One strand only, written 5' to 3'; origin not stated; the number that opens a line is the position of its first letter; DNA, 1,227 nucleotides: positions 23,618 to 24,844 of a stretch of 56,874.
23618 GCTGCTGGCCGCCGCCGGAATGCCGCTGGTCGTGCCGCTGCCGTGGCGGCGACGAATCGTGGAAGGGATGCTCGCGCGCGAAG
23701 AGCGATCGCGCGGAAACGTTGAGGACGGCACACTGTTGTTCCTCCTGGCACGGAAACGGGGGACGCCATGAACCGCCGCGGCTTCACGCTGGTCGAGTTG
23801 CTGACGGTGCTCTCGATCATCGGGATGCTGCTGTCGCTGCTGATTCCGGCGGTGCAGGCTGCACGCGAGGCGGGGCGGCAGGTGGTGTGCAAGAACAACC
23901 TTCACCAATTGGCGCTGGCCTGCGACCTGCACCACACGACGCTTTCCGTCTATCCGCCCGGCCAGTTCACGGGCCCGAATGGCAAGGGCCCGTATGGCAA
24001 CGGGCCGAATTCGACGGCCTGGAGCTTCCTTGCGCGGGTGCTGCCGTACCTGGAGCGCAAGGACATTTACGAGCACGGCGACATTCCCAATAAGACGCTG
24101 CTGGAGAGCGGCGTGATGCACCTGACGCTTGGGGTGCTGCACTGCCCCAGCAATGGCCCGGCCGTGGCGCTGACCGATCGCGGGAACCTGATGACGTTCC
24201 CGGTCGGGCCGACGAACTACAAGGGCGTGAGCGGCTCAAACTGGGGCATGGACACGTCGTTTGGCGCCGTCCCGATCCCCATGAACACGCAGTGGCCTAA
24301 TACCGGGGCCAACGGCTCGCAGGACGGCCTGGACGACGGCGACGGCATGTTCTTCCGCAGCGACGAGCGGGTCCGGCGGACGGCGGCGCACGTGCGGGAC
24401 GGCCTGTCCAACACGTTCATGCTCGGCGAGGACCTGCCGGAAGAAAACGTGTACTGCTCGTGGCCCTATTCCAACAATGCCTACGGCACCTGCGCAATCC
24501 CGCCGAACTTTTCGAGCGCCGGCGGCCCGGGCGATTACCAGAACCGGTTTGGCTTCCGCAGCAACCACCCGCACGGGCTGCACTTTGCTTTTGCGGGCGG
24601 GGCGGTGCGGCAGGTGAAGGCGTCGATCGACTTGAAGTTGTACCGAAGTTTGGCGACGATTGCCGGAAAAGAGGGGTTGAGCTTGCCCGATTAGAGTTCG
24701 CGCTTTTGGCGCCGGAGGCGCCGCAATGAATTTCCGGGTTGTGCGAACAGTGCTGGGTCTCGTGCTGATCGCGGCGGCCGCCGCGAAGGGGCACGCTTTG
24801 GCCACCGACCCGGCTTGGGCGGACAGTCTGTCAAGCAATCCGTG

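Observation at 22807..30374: Candidate undescribed export and oxidative-maturation system: MauE-thioredoxin fusion, stand-alone C39 peptidase, DUF1573 protein and a 15-Cys secreted protein in one tight 8-gene cluster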

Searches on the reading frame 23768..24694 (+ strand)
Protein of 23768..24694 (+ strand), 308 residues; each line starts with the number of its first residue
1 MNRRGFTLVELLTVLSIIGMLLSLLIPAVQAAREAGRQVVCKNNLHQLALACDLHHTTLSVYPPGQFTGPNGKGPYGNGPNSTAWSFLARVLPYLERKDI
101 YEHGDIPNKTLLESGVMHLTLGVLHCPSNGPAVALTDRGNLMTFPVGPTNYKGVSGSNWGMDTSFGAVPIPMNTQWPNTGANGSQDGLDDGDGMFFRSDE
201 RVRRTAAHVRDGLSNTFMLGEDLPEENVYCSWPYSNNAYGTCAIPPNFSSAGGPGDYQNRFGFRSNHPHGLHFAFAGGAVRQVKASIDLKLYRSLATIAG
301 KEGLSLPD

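Call 3: search_protein_families(library=pfam, proteins=[window:23768-24694:+], max_evalue=0.1)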
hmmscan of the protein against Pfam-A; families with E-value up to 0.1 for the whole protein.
window:23768-24694:+ (308 aa): 2 families
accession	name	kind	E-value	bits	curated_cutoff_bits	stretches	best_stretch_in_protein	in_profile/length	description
PF07596.16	SBP_bac_10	-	6.7e-34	118.6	23.3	1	30-289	1-267/268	Protein of unknown function (DUF1559)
PF07963.17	N_methyl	-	1.8e-06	27.7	21.2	1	2-25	3-26/27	Prokaryotic N-terminal methylation motif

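Call 4: search_protein_families(library=ncbifam, proteins=[window:23768-24694:+], max_evalue=0.1)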
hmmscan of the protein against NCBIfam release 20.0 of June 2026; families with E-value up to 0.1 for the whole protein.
window:23768-24694:+ (308 aa): 13 families
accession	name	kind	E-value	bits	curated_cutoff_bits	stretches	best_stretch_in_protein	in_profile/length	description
TIGR01710.1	typeII_sec_gspG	equivalog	2.5e-08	34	88.85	1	4-64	1-61/134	type II secretion system major pseudopilin GspG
TIGR02532.1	IV_pilin_GFxxxE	domain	1.2e-06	28.1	16.3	1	3-25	1-23/24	prepilin-type N-terminal cleavage/methylation domain-containing protein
NF040999.1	pilin_ComGC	equivalog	5.5e-06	26.5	75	1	4-35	2-33/84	competence type IV pilus major pilin ComGC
NF041775.1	typeIV_PilA_Myxo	equivalog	6.8e-05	22.9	400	1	3-50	10-57/214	type IV pilin protein PilA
NF041013.1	T4P_ComGE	equivalog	0.00014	21.9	49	1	4-33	4-33/83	competence type IV pilus minor pilin ComGE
TIGR01708.2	typeII_sec_gspH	equivalog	0.00015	21.8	80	1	4-33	2-31/169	type II secretion system minor pseudopilin GspH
NF007862.0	PRK10574.1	equivalog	0.00049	20.2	138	1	2-31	3-32/145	prepilin peptidase-dependent pilin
TIGR02596.1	TIGR02596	subfamily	0.0025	17.9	70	1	6-37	1-32/196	Verru_Chthon cassette protein D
NF040982.1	ComGD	equivalog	0.0055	17.1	70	1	4-31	2-29/139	competence type IV pilus minor pilin ComGD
TIGR01707.1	gspI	equivalog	0.01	16.3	44.35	1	5-64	1-59/101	type II secretion system minor pseudopilin GspI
NF041002.1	pilin_ComGF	equivalog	0.013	15.7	80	1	4-36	2-34/139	competence type IV pilus minor pilin ComGF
NF047828.1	T3SSXpsI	equivalog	0.053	13.5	150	1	4-50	2-45/132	type II secretion system protein XpsI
TIGR04294.2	pre_pil_HX9DG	domain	0.08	12.8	19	0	263-282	1-20/22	H-X9-DG-CTERM domain-containing protein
